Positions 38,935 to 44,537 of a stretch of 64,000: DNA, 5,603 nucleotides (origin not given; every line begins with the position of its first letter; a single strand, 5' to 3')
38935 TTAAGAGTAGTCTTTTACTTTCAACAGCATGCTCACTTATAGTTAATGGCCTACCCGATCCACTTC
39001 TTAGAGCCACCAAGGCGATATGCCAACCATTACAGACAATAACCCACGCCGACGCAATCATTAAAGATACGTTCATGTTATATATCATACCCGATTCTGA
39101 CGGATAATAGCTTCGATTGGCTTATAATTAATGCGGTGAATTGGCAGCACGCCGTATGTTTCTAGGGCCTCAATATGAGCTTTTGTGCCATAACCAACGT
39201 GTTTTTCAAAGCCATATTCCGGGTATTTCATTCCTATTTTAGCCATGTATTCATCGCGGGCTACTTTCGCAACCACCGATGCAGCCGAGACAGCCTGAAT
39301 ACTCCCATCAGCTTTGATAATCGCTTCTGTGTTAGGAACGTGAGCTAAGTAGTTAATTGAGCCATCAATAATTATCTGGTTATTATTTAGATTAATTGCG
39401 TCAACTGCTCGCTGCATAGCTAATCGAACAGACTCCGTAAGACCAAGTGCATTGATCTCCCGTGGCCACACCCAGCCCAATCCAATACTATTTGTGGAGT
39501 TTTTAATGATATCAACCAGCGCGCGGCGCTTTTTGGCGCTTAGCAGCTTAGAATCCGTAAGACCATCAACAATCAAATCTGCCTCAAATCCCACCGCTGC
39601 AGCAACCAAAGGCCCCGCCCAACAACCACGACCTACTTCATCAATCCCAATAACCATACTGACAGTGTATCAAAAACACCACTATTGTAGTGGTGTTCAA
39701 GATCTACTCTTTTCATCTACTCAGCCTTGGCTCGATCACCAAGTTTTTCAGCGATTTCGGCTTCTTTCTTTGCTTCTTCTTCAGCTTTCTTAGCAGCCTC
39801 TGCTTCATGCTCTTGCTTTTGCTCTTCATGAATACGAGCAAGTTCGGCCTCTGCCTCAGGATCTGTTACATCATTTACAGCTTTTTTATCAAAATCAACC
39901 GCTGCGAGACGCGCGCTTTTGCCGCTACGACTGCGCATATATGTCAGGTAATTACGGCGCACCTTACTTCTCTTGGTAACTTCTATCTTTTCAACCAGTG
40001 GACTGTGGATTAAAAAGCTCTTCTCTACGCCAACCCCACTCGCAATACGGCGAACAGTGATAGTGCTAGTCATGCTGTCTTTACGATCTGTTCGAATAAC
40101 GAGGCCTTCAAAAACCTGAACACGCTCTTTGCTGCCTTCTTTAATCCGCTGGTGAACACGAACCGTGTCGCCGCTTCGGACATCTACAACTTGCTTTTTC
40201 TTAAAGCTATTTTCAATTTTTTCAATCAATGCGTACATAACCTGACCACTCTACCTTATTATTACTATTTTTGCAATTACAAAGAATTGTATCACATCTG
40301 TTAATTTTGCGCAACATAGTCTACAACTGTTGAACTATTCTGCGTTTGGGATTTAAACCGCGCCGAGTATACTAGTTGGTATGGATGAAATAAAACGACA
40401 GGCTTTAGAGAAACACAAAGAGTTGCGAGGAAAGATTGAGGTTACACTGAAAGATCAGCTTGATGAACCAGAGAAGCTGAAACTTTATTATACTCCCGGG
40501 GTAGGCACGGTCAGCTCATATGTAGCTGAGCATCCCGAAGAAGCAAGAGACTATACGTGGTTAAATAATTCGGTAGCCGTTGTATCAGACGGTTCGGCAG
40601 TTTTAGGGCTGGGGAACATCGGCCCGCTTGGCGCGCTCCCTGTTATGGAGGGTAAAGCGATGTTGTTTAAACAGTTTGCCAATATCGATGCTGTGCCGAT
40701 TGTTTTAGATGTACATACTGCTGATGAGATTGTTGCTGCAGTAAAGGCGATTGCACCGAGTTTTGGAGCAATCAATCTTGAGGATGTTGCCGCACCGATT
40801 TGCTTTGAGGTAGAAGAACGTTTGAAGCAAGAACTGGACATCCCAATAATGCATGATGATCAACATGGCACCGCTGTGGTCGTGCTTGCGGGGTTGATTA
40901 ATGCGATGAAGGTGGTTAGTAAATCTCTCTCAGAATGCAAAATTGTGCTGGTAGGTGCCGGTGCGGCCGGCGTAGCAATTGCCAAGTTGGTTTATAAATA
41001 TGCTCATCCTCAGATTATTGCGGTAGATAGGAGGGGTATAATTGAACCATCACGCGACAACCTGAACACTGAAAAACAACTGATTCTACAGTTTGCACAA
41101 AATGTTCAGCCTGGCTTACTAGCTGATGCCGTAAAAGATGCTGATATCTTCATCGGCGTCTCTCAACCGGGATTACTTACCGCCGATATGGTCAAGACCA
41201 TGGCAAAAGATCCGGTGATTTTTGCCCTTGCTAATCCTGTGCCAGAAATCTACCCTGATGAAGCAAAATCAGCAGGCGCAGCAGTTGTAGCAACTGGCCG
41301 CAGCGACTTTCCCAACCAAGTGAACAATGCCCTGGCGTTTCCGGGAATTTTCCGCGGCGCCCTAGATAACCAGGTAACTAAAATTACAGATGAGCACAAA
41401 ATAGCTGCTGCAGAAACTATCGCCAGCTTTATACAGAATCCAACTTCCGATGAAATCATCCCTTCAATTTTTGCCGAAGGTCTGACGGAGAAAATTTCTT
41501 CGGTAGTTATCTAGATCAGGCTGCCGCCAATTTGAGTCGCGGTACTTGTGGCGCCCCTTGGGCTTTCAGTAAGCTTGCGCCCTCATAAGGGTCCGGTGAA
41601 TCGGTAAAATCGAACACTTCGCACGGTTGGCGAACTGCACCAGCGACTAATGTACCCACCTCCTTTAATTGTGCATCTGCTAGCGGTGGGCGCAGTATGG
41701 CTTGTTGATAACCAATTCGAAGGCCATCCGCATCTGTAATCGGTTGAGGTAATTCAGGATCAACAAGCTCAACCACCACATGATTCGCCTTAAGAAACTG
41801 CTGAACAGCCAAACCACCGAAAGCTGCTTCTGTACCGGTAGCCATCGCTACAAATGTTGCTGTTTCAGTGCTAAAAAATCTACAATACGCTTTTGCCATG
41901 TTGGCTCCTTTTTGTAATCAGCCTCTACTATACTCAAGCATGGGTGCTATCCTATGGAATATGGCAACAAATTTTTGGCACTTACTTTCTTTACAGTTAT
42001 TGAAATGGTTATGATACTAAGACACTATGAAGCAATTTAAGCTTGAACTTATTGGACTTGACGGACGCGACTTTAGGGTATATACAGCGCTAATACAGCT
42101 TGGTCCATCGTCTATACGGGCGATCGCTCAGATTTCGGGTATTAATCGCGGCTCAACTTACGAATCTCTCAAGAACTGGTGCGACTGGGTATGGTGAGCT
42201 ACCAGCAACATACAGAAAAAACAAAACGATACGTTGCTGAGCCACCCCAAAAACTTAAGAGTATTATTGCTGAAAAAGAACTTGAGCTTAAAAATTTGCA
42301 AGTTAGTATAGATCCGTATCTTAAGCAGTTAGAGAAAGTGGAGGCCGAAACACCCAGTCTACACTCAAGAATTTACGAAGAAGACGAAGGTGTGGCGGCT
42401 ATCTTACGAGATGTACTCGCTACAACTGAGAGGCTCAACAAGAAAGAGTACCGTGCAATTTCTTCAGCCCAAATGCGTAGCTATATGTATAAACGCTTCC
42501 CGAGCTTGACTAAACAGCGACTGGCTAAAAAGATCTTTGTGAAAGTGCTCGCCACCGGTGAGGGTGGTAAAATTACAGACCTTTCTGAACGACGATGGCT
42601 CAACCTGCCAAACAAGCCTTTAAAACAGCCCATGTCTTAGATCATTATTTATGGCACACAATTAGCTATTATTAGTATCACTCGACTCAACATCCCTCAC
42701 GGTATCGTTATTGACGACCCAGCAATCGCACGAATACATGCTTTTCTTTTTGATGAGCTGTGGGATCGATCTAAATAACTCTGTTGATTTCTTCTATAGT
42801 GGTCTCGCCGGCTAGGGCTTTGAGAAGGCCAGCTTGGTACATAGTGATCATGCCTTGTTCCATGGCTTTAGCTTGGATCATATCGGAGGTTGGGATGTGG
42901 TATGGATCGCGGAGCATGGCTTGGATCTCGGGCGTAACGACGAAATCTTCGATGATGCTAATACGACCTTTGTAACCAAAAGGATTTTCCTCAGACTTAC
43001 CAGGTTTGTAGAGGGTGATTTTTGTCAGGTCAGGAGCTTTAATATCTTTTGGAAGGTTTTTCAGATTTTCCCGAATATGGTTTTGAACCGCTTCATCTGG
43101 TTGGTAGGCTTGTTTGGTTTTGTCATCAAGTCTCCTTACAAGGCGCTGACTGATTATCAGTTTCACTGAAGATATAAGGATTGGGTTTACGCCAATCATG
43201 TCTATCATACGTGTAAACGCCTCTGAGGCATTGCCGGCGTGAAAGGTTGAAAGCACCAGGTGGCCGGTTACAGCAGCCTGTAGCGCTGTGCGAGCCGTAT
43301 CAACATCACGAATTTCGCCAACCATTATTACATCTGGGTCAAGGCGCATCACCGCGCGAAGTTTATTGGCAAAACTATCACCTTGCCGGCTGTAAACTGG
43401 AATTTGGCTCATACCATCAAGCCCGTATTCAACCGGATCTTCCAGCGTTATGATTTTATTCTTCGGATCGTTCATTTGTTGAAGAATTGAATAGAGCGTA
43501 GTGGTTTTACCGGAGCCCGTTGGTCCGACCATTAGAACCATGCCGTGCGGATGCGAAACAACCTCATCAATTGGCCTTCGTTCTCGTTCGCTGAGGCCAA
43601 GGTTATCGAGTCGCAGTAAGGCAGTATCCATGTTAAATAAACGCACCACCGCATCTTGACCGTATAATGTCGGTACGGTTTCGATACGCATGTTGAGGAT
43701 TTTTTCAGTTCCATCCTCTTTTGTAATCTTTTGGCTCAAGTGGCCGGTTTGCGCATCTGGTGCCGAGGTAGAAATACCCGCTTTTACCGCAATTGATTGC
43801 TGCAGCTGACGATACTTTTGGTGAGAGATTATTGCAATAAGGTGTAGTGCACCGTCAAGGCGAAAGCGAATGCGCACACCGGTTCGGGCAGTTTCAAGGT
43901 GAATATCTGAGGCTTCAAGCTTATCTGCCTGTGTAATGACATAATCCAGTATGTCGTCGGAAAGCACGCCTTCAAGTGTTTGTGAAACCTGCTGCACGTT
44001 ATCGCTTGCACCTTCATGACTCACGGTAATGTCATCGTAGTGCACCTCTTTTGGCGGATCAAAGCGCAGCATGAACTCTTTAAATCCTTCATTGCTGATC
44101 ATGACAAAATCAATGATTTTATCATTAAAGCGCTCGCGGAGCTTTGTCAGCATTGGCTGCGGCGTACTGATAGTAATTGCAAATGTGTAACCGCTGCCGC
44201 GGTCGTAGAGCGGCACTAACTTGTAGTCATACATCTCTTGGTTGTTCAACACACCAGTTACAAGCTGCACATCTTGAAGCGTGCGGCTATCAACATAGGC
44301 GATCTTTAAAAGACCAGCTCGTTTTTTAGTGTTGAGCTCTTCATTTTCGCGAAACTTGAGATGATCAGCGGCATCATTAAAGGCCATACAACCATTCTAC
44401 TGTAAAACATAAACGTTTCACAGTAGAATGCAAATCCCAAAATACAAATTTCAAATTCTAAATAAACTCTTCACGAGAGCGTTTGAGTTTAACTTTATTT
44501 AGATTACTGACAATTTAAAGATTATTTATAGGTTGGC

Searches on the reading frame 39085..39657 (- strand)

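Call 17: search_protein_families(library=pfam, max_evalue=0.00001, proteins=[window:39085-39657:-])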
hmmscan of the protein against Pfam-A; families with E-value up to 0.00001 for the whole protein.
window:39085-39657:- (190 aa): 1 family
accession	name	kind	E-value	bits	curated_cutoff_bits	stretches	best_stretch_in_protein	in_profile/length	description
PF01351.25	RNase_HII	-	2.4e-33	116.1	25.8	1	3-179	1-197/199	Ribonuclease HII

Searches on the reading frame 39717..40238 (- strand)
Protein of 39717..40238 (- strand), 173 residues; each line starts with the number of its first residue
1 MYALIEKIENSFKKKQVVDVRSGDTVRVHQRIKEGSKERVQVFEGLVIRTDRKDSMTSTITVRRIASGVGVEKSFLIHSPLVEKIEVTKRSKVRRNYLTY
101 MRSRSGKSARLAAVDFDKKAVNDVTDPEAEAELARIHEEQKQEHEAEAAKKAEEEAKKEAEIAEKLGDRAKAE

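Call 17: search_protein_families(library=pfam, max_evalue=0.00001, proteins=[window:39717-40238:-])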
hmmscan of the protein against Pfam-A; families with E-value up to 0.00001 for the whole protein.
window:39717-40238:- (173 aa): 1 family
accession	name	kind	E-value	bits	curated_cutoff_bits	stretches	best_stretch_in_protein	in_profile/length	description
PF01245.26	Ribosomal_L19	-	1.5e-37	128.4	22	1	4-111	2-108/111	Ribosomal protein L19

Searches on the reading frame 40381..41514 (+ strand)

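Call 17: search_protein_families(library=pfam, max_evalue=0.00001, proteins=[window:40381-41514:+])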
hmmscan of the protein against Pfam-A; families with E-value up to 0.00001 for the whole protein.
window:40381-41514:+ (377 aa): 2 families
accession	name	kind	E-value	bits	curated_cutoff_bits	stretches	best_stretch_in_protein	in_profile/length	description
PF00390.24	malic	-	9e-29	101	23.1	1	17-149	2-182/182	Malic enzyme, N-terminal domain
PF03949.21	Malic_M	-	7.6e-28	97.9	23.5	1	163-363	3-239/258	Malic enzyme, NAD binding domain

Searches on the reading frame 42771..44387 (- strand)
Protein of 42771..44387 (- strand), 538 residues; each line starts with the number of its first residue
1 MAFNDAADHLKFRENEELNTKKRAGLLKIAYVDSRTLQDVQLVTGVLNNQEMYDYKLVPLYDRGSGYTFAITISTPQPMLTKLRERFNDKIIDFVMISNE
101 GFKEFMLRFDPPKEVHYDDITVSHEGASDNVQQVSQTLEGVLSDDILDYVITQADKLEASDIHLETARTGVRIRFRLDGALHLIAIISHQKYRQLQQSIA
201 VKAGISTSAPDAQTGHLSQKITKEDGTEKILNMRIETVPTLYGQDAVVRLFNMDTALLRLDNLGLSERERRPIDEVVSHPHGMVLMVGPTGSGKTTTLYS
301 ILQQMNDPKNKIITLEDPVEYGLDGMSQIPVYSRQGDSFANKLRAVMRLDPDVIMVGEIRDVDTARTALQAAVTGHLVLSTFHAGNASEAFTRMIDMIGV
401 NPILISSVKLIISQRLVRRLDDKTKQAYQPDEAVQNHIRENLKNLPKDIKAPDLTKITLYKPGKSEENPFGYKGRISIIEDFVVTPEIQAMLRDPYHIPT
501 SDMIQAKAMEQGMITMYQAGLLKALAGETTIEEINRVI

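Call 10: search_protein_families(library=ncbifam, proteins=[window:42771-44387:-])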
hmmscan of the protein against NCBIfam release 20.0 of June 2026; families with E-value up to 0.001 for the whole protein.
window:42771-44387:- (538 aa): 20 families
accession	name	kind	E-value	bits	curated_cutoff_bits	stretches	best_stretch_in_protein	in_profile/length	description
TIGR02533.1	type_II_gspE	equivalog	2.4e-99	333.2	630.25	1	145-537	111-485/486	type II secretion system ATPase GspE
TIGR02538.1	type_IV_pilB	equivalog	1.4e-98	330.9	675.65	1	29-537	56-561/564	type IV-A pilus assembly ATPase PilB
NF007755.0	PRK10436.1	equivalog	4.3e-88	296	617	1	136-538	78-459/465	type II secretion system protein GspE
NF053534.1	T4PilAsmATPsTfpB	equivalog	2.4e-83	280.5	850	1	70-538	116-582/584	type IV pilus assembly ATPase TfpB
NF041000.1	ATPase_ComGA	equivalog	1.2e-59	201.5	300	1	150-418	3-266/267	competence type IV pilus ATPase ComGA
TIGR01420.1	pilT_fam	subfamily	2.3e-50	171.7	319.1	1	148-441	3-296/343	PilT/PilU family type 4a pilus ATPase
TIGR02525.1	plasmid_TraJ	equivalog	1.6e-29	103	368.3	1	281-443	149-323/372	plasmid transfer ATPase TraJ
TIGR02524.1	dot_icm_DotB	equivalog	2.4e-24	86.2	463.3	1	252-424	109-292/358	Dot/Icm type IV secretion system ATPase DotB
NF058587.1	archaellum_moto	equivalog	5.7e-20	71.6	550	1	284-423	278-423/527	archaellum flagellar ATPase motor FlaI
TIGR02782.1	TrbB_P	equivalog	2.5e-17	63.1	304.55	1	266-399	122-257/303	P-type conjugative transfer ATPase TrbB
TIGR02788.1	VirB11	equivalog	1.4e-16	60.4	249.95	1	284-401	147-269/308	P-type DNA transfer ATPase VirB11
NF053672.1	bindosome_BasE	exception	2.9e-15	56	1000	1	283-426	272-419/512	bindosome assembly system ATPase subunit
NF010469.0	PRK13894.1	subfamily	1.1e-14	54.6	508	1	271-412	140-282/320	conjugal transfer ATPase TrbB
NF010407.0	PRK13833.1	subfamily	1.7e-13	50.7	499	1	284-397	147-262/323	conjugal transfer protein TrbB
NF010425.0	PRK13851.1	equivalog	1.8e-12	46.8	461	1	283-398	164-284/344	type IV secretion system protein VirB11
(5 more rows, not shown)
